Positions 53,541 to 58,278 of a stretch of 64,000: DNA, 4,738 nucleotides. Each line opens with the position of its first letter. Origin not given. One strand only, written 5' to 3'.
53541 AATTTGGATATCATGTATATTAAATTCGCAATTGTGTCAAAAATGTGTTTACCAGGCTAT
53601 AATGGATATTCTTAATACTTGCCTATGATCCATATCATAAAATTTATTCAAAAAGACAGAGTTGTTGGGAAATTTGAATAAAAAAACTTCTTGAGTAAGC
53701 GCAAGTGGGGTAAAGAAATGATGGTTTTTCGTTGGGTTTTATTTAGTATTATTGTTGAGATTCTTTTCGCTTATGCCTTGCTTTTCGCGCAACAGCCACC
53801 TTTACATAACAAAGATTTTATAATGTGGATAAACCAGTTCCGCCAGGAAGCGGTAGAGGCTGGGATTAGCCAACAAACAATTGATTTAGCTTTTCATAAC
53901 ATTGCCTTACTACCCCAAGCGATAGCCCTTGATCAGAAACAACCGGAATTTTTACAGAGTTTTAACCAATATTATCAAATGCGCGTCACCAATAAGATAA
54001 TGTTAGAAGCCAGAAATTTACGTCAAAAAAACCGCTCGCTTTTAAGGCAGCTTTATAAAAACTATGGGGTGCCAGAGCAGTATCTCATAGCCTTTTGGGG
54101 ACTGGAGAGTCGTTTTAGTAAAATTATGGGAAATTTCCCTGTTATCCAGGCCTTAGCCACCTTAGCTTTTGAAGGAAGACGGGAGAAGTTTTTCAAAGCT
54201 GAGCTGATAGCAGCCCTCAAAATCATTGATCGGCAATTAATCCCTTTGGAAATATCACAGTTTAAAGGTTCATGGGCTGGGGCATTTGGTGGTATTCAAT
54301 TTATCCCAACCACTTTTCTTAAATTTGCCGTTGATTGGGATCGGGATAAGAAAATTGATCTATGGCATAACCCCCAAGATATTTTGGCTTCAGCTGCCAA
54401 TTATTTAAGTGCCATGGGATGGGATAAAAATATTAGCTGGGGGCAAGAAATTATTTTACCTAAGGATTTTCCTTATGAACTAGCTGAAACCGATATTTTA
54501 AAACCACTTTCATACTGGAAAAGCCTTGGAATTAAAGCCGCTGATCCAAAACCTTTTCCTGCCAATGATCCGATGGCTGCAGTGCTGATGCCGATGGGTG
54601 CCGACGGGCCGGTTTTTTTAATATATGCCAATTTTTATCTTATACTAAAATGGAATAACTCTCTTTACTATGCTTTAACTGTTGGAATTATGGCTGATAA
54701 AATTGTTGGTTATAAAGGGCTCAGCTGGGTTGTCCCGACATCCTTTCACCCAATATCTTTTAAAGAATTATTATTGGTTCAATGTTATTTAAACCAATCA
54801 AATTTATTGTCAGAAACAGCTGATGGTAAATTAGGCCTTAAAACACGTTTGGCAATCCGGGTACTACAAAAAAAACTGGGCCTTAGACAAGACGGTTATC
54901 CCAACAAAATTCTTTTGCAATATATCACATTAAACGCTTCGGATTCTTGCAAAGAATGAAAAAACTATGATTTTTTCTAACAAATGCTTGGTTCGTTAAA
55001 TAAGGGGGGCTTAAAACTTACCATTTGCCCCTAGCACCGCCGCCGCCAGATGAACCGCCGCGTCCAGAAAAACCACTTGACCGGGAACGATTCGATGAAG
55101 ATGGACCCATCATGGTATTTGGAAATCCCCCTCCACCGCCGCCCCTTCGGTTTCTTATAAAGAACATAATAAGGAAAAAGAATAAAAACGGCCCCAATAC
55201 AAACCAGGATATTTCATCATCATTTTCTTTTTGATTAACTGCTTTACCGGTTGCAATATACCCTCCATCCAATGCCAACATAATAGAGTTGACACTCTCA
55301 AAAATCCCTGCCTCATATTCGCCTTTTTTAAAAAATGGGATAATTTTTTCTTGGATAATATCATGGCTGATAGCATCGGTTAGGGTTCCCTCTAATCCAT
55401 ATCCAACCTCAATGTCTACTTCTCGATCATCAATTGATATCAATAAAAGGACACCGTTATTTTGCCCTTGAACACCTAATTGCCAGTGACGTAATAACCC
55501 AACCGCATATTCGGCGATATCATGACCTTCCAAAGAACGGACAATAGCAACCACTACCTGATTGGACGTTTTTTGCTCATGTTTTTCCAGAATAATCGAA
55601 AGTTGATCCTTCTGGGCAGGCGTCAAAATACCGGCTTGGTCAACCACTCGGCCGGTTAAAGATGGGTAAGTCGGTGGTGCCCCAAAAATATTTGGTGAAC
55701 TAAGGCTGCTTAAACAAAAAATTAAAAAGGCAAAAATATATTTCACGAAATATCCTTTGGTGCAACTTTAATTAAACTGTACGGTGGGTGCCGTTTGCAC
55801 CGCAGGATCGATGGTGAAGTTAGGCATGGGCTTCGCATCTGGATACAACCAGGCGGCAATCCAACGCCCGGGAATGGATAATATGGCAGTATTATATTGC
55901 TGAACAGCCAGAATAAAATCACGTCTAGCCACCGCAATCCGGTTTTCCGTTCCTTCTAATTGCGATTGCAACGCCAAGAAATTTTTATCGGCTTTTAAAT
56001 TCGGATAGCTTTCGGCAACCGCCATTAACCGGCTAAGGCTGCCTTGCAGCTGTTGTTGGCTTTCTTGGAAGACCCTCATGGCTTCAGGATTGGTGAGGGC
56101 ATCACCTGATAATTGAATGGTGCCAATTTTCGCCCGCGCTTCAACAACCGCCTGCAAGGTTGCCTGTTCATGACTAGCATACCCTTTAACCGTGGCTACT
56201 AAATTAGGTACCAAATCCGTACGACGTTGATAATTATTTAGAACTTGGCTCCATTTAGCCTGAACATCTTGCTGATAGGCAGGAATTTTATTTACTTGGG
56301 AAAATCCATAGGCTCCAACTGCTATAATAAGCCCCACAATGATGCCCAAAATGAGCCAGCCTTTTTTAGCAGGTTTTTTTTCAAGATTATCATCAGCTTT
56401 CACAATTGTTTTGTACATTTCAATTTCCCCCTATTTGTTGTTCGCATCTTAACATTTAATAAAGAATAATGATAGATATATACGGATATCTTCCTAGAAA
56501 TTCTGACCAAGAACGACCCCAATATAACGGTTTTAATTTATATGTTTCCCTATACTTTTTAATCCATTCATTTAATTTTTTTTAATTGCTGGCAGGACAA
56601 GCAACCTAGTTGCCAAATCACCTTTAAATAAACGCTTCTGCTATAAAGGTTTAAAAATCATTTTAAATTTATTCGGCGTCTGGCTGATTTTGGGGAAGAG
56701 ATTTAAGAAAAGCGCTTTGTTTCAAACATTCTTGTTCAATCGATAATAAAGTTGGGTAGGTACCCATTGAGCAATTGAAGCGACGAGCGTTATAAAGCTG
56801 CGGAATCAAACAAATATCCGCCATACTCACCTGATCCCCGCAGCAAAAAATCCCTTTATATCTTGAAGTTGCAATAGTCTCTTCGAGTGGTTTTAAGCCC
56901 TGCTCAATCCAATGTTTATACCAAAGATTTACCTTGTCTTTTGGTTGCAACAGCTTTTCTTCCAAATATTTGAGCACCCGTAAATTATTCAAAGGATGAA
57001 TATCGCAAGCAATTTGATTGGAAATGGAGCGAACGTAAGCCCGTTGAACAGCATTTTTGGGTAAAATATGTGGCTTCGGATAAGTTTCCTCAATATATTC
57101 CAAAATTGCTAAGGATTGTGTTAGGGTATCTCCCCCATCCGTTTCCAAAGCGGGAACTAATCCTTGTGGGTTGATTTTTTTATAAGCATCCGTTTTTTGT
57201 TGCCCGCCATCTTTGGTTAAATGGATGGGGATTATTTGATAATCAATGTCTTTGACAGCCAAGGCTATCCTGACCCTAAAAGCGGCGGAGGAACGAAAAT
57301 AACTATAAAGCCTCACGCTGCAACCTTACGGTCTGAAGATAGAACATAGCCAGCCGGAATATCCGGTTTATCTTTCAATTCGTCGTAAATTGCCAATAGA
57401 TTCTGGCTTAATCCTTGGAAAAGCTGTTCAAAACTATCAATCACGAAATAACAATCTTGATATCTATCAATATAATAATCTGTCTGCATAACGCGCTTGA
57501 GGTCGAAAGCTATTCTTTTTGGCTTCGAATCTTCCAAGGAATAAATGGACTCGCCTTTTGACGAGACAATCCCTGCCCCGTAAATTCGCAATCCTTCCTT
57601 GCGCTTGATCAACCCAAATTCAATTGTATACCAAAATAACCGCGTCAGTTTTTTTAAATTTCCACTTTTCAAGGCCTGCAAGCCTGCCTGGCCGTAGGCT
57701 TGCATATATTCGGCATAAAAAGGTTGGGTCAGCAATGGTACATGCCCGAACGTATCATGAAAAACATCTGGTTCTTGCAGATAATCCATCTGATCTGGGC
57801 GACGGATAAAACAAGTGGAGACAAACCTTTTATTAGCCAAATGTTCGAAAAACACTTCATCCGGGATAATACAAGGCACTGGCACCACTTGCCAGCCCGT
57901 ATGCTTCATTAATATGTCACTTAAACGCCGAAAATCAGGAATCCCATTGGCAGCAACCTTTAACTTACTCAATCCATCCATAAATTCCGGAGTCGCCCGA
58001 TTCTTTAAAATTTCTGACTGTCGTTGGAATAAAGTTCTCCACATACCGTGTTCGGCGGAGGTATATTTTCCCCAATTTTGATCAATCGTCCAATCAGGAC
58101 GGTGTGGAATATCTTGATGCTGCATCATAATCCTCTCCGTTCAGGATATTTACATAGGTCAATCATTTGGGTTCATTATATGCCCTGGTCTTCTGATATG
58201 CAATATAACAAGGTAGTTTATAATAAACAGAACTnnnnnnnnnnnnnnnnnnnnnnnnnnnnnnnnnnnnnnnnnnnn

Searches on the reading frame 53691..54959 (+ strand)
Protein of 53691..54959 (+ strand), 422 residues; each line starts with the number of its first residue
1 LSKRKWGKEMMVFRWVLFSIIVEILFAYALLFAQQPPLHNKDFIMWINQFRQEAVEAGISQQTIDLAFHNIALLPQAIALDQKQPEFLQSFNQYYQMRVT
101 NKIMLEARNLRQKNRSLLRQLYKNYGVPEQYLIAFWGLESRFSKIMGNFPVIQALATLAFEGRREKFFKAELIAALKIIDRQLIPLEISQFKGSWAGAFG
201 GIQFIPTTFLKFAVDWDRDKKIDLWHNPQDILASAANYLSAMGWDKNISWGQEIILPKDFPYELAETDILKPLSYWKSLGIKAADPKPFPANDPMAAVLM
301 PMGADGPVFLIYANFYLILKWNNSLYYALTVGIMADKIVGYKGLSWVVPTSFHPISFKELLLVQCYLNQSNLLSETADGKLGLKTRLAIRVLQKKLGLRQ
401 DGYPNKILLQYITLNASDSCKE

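Call 41: search_protein_families(library=pfam, proteins=[window:53691-54959:+], max_evalue=0.00001)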
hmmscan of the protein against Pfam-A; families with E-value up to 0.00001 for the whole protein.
window:53691-54959:+ (422 aa): 2 families
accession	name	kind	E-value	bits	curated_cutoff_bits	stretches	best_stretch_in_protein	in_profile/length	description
PF13406.11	SLT_2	-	2e-99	333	24.3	1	45-336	4-292/292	Transglycosylase SLT domain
PF01471.23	PG_binding_1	-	2.6e-07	31.2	23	1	361-407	6-52/57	Putative peptidoglycan binding domain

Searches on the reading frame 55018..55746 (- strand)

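Call 41: search_protein_families(library=pfam, proteins=[window:55018-55746:-], max_evalue=0.00001)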
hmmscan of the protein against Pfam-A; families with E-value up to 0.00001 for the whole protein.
window:55018-55746:- (242 aa): 1 family
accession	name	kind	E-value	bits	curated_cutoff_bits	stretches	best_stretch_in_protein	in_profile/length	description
PF04536.20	TPM_phosphatase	-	1.9e-41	141.4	22.1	1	34-155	1-122/125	TPM domain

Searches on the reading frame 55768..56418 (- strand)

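Call 42: search_protein_families(library=pfam, proteins=[window:55768-56418:-], max_evalue=0.0001)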
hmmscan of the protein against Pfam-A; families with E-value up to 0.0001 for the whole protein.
window:55768-56418:- (216 aa): 1 family
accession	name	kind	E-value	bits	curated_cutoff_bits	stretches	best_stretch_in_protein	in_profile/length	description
PF04011.17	LemA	-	3.3e-51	173.5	26.2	1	55-215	1-149/149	LemA family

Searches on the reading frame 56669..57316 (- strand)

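Call 42: search_protein_families(library=pfam, proteins=[window:56669-57316:-], max_evalue=0.0001)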
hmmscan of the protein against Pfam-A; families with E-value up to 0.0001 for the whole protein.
window:56669-57316:- (215 aa): 4 families
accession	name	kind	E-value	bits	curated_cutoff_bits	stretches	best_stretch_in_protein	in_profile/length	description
PF02798.26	GST_N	-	1.7e-17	64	20.9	1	1-77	3-76/76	Glutathione S-transferase, N-terminal domain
PF13409.12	GST_N_2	-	2.1e-17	63.9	25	1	9-78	2-70/70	Glutathione S-transferase, N-terminal domain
PF13417.12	GST_N_3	-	2.1e-17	63.6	22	1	3-82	1-74/75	Glutathione S-transferase, N-terminal domain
PF13410.11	GST_C_2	-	8.7e-06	26.2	24.9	1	137-178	11-48/69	Glutathione S-transferase, C-terminal domain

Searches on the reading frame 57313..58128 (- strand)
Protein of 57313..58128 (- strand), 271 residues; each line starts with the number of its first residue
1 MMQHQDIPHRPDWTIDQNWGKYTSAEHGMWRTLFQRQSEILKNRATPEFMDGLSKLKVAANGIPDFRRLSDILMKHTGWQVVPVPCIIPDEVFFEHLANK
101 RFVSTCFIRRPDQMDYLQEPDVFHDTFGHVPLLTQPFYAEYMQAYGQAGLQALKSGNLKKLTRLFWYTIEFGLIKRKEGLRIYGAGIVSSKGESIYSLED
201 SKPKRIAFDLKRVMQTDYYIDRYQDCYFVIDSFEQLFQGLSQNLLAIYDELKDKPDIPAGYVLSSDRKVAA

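Call 53: search_protein_families(library=pfam, proteins=[window:57313-58128:-], max_evalue=0.0001)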
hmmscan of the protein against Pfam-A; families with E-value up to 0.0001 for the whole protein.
window:57313-58128:- (271 aa): 1 family
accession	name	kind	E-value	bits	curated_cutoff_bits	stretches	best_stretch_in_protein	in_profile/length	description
PF00351.26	Biopterin_H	-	3.1e-48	165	22.7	1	21-240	60-281/331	Biopterin-dependent aromatic amino acid hydroxylase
